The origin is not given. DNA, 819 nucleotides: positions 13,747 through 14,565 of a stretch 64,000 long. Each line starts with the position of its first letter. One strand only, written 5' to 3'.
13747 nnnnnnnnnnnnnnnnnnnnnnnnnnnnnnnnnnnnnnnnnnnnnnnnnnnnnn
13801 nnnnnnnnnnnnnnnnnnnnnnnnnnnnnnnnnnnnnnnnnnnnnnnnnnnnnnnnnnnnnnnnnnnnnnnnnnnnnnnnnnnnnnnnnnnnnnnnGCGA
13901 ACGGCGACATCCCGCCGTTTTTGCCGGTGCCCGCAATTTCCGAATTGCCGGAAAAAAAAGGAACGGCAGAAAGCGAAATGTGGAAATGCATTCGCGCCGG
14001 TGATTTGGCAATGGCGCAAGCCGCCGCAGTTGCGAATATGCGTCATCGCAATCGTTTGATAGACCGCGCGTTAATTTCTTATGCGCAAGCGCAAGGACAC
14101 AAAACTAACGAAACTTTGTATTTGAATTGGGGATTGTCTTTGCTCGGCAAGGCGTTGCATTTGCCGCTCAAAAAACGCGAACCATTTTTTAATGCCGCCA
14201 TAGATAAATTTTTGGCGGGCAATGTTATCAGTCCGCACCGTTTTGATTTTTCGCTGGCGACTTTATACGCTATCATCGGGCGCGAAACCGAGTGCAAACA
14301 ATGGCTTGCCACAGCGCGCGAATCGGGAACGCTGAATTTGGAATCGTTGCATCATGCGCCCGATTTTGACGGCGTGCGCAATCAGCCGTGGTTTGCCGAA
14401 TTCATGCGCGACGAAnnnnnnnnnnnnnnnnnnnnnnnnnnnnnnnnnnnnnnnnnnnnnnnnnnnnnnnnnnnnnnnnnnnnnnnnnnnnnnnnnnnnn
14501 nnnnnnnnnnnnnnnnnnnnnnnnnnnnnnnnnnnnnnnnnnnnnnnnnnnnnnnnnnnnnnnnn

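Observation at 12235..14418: Large membrane protein with highly acidic Ser/Glu-rich tandem repeats, translationally coupled to nuoI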

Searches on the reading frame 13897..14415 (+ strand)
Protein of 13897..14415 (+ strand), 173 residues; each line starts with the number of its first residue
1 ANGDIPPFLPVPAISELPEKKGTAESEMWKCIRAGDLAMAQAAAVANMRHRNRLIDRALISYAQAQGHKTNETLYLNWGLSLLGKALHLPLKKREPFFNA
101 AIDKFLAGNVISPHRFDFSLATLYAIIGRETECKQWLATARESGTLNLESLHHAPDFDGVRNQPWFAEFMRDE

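Call 23: search_protein_representatives(alignment_id=A2)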
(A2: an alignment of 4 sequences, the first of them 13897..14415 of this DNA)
Query: 4 sequences, 173 profile positions. Proteins with E-value up to 0.001 (for the whole library): 629; up to 1e-10: 106; up to 1e-30: 29. The best 150 are listed.
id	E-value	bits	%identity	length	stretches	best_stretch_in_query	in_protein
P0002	1.2e-98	344.2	-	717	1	2-173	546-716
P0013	1.4e-98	343.9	-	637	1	2-173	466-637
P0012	3.0e-98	342.9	-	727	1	1-173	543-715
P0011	2.1e-97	340.2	-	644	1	2-172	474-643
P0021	2.3e-93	327.0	-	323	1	5-172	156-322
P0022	5.1e-86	303.1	-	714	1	3-171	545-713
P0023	8.6e-84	295.8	-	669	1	3-171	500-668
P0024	1.3e-83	295.3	-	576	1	3-173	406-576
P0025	3.5e-82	290.6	-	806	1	2-173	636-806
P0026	5.1e-75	267.3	-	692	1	2-171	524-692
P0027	1.8e-72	259.0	-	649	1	4-172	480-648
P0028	6.0e-71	254.0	-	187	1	3-172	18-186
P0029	1.4e-70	252.9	-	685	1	2-171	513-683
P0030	7.6e-70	250.4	-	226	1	4-173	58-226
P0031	1.4e-68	246.3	-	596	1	3-172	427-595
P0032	2.8e-68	245.3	-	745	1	3-173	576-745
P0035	5.0e-66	238.0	-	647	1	4-173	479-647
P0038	1.0e-61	224.0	-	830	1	4-173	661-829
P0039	4.6e-57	208.8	-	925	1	24-172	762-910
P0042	2.4e-39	151.1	-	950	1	18-173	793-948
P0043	2.2e-38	148.0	-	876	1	16-171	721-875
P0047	2.0e-29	118.8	-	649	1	3-171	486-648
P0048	1.5e-27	112.7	-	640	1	21-172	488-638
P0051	2.7e-24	102.2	-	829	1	53-173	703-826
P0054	3.5e-20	88.7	-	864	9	55-169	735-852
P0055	2.4e-18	82.8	-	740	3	48-171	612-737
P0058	9.6e-18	80.8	-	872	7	53-172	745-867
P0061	2.3e-16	76.4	-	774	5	54-171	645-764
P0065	4.9e-15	72.0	-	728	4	54-171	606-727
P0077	1.4e-13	67.3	-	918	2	26-171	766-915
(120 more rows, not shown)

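Call 25: list_cluster_members(proteins=[P0022, P0024, P0026, P0029, P0032, P0035, P0038, P0039, P0042, P0047])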
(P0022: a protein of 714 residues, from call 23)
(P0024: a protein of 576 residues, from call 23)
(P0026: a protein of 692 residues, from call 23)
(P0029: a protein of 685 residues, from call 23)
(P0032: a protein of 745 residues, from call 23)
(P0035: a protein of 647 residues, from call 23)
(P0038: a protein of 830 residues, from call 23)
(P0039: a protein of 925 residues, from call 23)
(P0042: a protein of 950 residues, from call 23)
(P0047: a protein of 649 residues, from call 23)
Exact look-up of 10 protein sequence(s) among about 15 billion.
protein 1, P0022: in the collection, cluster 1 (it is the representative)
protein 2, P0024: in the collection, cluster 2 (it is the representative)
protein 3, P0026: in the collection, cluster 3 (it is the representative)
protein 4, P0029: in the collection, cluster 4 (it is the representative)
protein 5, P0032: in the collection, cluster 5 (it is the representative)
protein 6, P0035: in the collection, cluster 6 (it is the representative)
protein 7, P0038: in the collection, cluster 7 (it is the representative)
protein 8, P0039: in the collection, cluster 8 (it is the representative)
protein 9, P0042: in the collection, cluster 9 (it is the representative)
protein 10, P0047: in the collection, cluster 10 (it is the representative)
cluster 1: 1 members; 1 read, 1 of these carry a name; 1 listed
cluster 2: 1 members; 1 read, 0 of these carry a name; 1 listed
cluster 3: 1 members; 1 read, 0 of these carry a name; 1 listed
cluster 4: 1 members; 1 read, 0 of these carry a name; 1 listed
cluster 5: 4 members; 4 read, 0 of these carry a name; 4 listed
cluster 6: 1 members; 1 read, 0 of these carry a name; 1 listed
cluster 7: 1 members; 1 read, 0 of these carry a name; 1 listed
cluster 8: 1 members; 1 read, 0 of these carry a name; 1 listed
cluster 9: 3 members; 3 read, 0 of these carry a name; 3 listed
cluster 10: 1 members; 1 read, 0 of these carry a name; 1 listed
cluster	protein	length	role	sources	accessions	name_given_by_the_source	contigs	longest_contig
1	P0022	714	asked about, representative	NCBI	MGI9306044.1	MAG: hypothetical protein ACR2P5_01935 [Gammaproteobacteria bacterium]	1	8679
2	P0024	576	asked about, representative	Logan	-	-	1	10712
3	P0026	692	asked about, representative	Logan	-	-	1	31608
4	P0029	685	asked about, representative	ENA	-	-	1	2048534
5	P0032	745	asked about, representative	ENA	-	-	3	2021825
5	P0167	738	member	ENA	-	-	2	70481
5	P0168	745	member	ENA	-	-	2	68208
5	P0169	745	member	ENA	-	-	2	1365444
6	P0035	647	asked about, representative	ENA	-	-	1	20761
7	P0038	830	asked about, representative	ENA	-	-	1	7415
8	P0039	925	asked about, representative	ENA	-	-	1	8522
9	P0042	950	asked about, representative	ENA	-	-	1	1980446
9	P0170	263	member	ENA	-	-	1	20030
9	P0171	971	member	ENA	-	-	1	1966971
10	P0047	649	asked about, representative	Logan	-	-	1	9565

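Call 26: find_encoding_contigs(protein=P0042, flank=6000, max_places=2)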
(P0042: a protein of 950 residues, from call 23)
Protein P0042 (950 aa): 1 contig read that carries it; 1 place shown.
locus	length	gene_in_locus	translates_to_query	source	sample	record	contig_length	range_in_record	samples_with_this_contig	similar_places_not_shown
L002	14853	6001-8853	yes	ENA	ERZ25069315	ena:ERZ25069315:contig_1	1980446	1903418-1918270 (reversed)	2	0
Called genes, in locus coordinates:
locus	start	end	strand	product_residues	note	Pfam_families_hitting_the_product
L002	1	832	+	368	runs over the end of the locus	PF04371:PAD_porph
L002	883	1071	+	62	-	-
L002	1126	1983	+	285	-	PF00795:CN_hydrolase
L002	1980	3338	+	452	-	PF00202:Aminotran_3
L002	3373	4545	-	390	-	-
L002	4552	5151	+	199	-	-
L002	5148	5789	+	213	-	PF07879:PHB_acc_N, PF05233:PHB_acc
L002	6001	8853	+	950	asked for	-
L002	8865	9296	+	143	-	PF00795:CN_hydrolase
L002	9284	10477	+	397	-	PF00795:CN_hydrolase (faint), PF02540:NAD_synthase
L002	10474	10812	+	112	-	PF00543:P-II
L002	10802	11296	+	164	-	PF02367:TsaE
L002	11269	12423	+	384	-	PF11741:AMIN, PF01520:Amidase_3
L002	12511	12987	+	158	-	PF22811:Zn_ribbon_NrdR, PF03477:ATP-cone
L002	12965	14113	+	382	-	PF00383:dCMP_cyt_deam_1, PF14437:MafB19-deam (weak), PF01872:RibD_C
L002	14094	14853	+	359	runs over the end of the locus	PF01168:Ala_racemase_N, PF00842:Ala_racemase_C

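Call 27: find_encoding_contigs(protein=P0029, flank=6000, max_places=2)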
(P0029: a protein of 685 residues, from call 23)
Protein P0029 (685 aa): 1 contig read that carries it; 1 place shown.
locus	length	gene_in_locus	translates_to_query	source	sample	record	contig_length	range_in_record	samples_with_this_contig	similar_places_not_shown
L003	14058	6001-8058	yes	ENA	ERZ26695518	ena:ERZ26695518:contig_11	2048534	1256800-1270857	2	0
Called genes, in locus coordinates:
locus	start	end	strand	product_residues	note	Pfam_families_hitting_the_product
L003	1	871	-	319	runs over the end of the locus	-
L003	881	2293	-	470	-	PF00226:DnaJ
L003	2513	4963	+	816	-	PF01266:DAO, PF13738:Pyr_redox_3 (faint), PF16350:FAO_M, PF01571:GCV_T, PF08669:GCV_T_C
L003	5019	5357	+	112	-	-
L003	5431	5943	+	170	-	PF14697:Fer4_21 (faint), PF25160:LdpA_Fe-S-bd (faint), PF12797:Fer4_2 (faint), PF12838:Fer4_7, PF13183:Fer4_8 (weak), PF13187:Fer4_9, PF13237:Fer4_10, PF00037:Fer4, +3 more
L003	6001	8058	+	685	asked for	-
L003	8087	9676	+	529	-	PF00795:CN_hydrolase, PF02540:NAD_synthase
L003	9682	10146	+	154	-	PF02367:TsaE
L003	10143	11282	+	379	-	PF11741:AMIN, PF01520:Amidase_3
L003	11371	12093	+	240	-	PF04333:MlaA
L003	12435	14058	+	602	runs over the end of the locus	PF00773:RNB, PF18614:RNase_II_C_S1 (faint)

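Call 28: find_encoding_contigs(protein=P0032, flank=6000, max_places=2)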
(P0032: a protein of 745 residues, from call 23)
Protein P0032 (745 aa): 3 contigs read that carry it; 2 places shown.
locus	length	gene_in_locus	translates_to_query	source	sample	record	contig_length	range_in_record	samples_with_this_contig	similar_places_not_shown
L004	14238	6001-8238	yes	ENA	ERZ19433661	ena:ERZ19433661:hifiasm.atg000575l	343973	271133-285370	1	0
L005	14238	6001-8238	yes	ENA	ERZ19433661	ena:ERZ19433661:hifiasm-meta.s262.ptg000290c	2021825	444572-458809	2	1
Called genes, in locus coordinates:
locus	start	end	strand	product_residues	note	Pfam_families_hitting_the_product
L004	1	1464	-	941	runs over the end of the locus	PF00111:Fer2 (weak), PF13510:Fer2_4, PF13183:Fer4_8 (weak), PF22117:Fer4_Nqo3, PF12838:Fer4_7, PF04879:Molybdop_Fe4S4, PF00384:Molybdopterin, PF01568:Molydop_binding, +4 more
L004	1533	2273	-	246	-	PF13489:Methyltransf_23 (weak), PF08242:Methyltransf_12, PF13649:Methyltransf_25 (weak)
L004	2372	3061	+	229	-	PF25084:LbH_EIF2B (faint), PF25087:GMPPB_C (weak), PF00132:Hexapep, PF14602:Hexapep_2 (weak)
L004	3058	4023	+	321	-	PF13480:Acetyltransf_6 (weak)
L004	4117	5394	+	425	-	PF01053:Cys_Met_Meta_PP, PF00155:Aminotran_1_2, PF01041:DegT_DnrJ_EryC1 (weak), PF00266:Aminotran_5 (weak)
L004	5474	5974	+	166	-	PF13534:Fer4_17 (faint), PF14697:Fer4_21 (faint), PF13183:Fer4_8 (weak), PF13237:Fer4_10, PF12838:Fer4_7, PF13187:Fer4_9, PF25160:LdpA_Fe-S-bd (weak), PF00037:Fer4, +4 more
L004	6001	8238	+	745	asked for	-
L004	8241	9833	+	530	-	PF00795:CN_hydrolase, PF02540:NAD_synthase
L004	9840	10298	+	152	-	PF02367:TsaE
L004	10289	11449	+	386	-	PF11741:AMIN, PF01520:Amidase_3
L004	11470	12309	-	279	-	PF02195:ParB_N, PF17762:HTH_ParB, PF23552:ParB_C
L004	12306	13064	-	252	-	PF00142:Fer4_NifH (weak), PF01656:CbiA, PF02374:ArsA_ATPase (weak), PF06564:CBP_BcsQ (weak), PF09140:MipZ (faint), PF10609:ParA, PF13614:AAA_31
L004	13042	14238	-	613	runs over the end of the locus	PF01134:GIDA, PF12831:FAD_oxidored, PF21680:GIDA_C_1st, PF13932:SAM_GIDA_C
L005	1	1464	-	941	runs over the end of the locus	PF00111:Fer2 (weak), PF13510:Fer2_4, PF13183:Fer4_8 (weak), PF22117:Fer4_Nqo3, PF12838:Fer4_7, PF04879:Molybdop_Fe4S4, PF00384:Molybdopterin, PF01568:Molydop_binding, +4 more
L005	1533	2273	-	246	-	PF13489:Methyltransf_23 (weak), PF08242:Methyltransf_12, PF13649:Methyltransf_25 (weak)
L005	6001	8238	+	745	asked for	-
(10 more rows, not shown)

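Call 29: search_protein_families(library=pfam, proteins=[P0022, P0029, P0032, P0042, P0054, P0055, P0058, P0061, P0065, P0077], max_evalue=0.01)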
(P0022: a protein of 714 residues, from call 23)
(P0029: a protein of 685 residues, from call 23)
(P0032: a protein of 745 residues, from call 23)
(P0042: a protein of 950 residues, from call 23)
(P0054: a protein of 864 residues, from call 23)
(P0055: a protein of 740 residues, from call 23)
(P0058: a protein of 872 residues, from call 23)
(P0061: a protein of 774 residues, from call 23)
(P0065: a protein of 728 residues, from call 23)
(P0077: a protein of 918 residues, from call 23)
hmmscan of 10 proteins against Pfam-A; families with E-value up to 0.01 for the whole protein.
P0022 (714 aa): 0 families

P0029 (685 aa): 1 family
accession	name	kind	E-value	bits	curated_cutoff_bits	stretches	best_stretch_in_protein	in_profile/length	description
PF03153.18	TFIIA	-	0.0095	16.4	36.2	0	288-471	54-240/415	Transcription factor IIA, alpha/beta subunit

P0032 (745 aa): 0 families

P0042 (950 aa): 3 families
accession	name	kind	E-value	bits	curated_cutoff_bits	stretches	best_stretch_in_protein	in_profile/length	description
PF20308.4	TPR-S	-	7.1e-05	23.8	27.6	1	179-253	15-84/102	Tetratricopeptide Repeats-Sensor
PF17444.7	YhdX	-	0.00059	20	25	0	688-708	12-32/33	Uncharacterized YhdX-like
PF03177.20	Nucleoporin_C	-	0.0059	15.8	25.9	1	805-850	196-241/672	Non-repetitive/WGA-negative nucleoporin C-terminal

P0054 (864 aa): 7 families
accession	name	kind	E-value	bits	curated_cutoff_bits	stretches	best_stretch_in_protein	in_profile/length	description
PF06552.18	TOM20_plant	-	9.7e-32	110.7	20.6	7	697-801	12-117/187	Plant specific mitochondrial import receptor subunit TOM20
PF13414.12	TPR_11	-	2.3e-17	62.8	26.8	0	517-545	11-39/42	TPR repeat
PF19711.4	DUF6207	-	1.2e-06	28.5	25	0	657-688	26-54/67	Family of unknown function (DUF6207)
PF13431.12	TPR_17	-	8.8e-06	26.1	24.4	0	435-460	2-27/34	Tetratricopeptide repeat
PF13289.12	SIR2_2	-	2.7e-05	24.7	24.5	1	113-249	2-136/141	SIR2-like domain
PF15648.12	Tox-REase-5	-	6.5e-05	23.9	25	0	423-463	35-75/95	Restriction endonuclease fold toxin 5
PF18301.6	preATP-grasp_3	-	0.0043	17.6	26.3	0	414-462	19-67/76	pre ATP-grasp 3 domain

P0055 (740 aa): 4 families
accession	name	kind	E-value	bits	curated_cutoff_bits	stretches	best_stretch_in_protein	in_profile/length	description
PF13289.12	SIR2_2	-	7e-11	42.8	24.5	1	118-243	2-133/141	SIR2-like domain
PF06552.18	TOM20_plant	-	1.5e-09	38.3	20.6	1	402-506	8-114/187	Plant specific mitochondrial import receptor subunit TOM20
PF13431.12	TPR_17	-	4.8e-09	36.2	24.4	0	495-524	2-31/34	Tetratricopeptide repeat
PF13414.12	TPR_11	-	4.9e-08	33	26.8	1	620-649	10-39/42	TPR repeat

P0058 (872 aa): 13 families
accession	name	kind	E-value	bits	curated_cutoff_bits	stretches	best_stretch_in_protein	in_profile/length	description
PF06552.18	TOM20_plant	-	2.3e-37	129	20.6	6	409-501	20-113/187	Plant specific mitochondrial import receptor subunit TOM20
PF13414.12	TPR_11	-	7.3e-31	106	26.8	3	573-603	11-41/42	TPR repeat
PF13431.12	TPR_17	-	6.4e-11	42.1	24.4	0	446-471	1-26/34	Tetratricopeptide repeat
PF01656.29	CbiA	-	7.1e-08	32.9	25.4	1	10-155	2-59/125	CobQ/CobB/MinD/ParA nucleotide binding domain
PF13614.12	AAA_31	-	3.5e-07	30.8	27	1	9-93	4-82/177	AAA domain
PF10609.15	ParA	-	6.5e-07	29.5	27.1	1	10-59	7-56/246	NUBPL iron-transfer P-loop NTPase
PF07015.17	VirC1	-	8e-07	29.1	24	0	9-48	4-43/231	VirC1 protein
PF20308.4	TPR-S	-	1.1e-06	29.6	27.6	1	360-463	4-98/102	Tetratricopeptide Repeats-Sensor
PF23914.1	TPR_CcmH_CycH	-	0.00012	22.4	42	0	704-761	66-123/158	Cytochrome c-type biogenesis protein H TPR domain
PF13432.12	TPR_16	-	0.00052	20.8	32.7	1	436-500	9-63/65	Tetratricopeptide repeat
PF12063.14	ATG1-like_MIT1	-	0.0018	18.7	22.5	0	695-725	8-38/147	Atg1-like, MIT domain 1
PF00142.24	Fer4_NifH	-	0.0032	17.4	25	1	10-47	4-40/271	4Fe-4S iron sulfur cluster binding proteins, NifH/frxC family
PF09140.17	MipZ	-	0.0032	17.2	20.7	1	14-73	8-67/262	ATPase MipZ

P0061 (774 aa): 13 families
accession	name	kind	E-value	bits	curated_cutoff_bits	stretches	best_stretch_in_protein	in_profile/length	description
PF06552.18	TOM20_plant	-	1.5e-27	97.1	20.6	5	487-576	23-113/187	Plant specific mitochondrial import receptor subunit TOM20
PF13414.12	TPR_11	-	2.9e-17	62.5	26.8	0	605-632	12-39/42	TPR repeat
PF16826.10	DUF5076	-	4.1e-06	27.1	25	0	514-548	17-51/84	Domain of unknown function (DUF5076)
PF09548.15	Spore_III_AB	-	7.2e-06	26.6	32.5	0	449-506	67-124/170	Stage III sporulation protein AB (spore_III_AB)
PF04542.20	Sigma70_r2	-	1.1e-05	25.6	24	0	340-371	33-65/71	Sigma-70 region 2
PF18288.6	FAA_hydro_N_2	-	2e-05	25.4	25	0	650-674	21-45/78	Fumarylacetoacetase N-terminal domain 2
PF13289.12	SIR2_2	-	3.5e-05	24.4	24.5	1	102-209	2-111/141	SIR2-like domain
PF13431.12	TPR_17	-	0.00018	22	24.4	0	434-465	2-33/34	Tetratricopeptide repeat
PF20308.4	TPR-S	-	0.00078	20.4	27.6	0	559-666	2-94/102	Tetratricopeptide Repeats-Sensor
PF11691.13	DUF3288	-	0.0031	17.9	25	0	385-411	35-61/89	Protein of unknown function (DUF3288)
PF16359.11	RcsD_ABL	-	0.0032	18.1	27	0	395-424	17-46/103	RcsD-ABL domain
PF04286.17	DUF445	-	0.0074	16.7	33.8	0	470-611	166-308/368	Protein of unknown function (DUF445)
PF19552.4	DUF6075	-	0.009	16.3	23.8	0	623-661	78-116/129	Family of unknown function (DUF6075)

P0065 (728 aa): 7 families
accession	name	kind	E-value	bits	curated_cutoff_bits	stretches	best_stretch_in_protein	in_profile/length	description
PF13414.12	TPR_11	-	8.4e-12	45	26.8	0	422-449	11-38/42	TPR repeat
PF06552.18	TOM20_plant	-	1.1e-07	32.3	20.6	1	432-526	18-113/187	Plant specific mitochondrial import receptor subunit TOM20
PF13289.12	SIR2_2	-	1.7e-06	28.6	24.5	1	64-162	2-103/141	SIR2-like domain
PF13431.12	TPR_17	-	3.2e-06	27.4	24.4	0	561-587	2-28/34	Tetratricopeptide repeat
PF09548.15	Spore_III_AB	-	0.00021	21.8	32.5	0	544-583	79-118/170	Stage III sporulation protein AB (spore_III_AB)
PF20308.4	TPR-S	-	0.009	17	27.6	0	334-445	3-98/102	Tetratricopeptide Repeats-Sensor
PF23233.1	HAT_Syf1_CNRKL1_N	-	0.009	16.2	27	0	336-392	35-91/161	Pre-mRNA-splicing factor Syf1/CNRKL1 N-terminal HAT repeat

P0077 (918 aa): 5 families
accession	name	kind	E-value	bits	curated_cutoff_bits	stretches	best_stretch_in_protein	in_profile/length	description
PF06552.18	TOM20_plant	-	2.5e-23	83.2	20.6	3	486-577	21-113/187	Plant specific mitochondrial import receptor subunit TOM20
PF13414.12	TPR_11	-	2.5e-13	49.9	26.8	0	739-766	13-40/42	TPR repeat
PF24575.1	TPR_Slam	-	4.7e-10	40.3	35.2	1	680-734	51-103/104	Surface lipoprotein assembly modifier, N-terminal TPR repeats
PF13289.12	SIR2_2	-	2.7e-06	28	24.5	1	102-217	2-124/141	SIR2-like domain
PF23914.1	TPR_CcmH_CycH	-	5e-06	26.9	42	0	472-521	66-115/158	Cytochrome c-type biogenesis protein H TPR domain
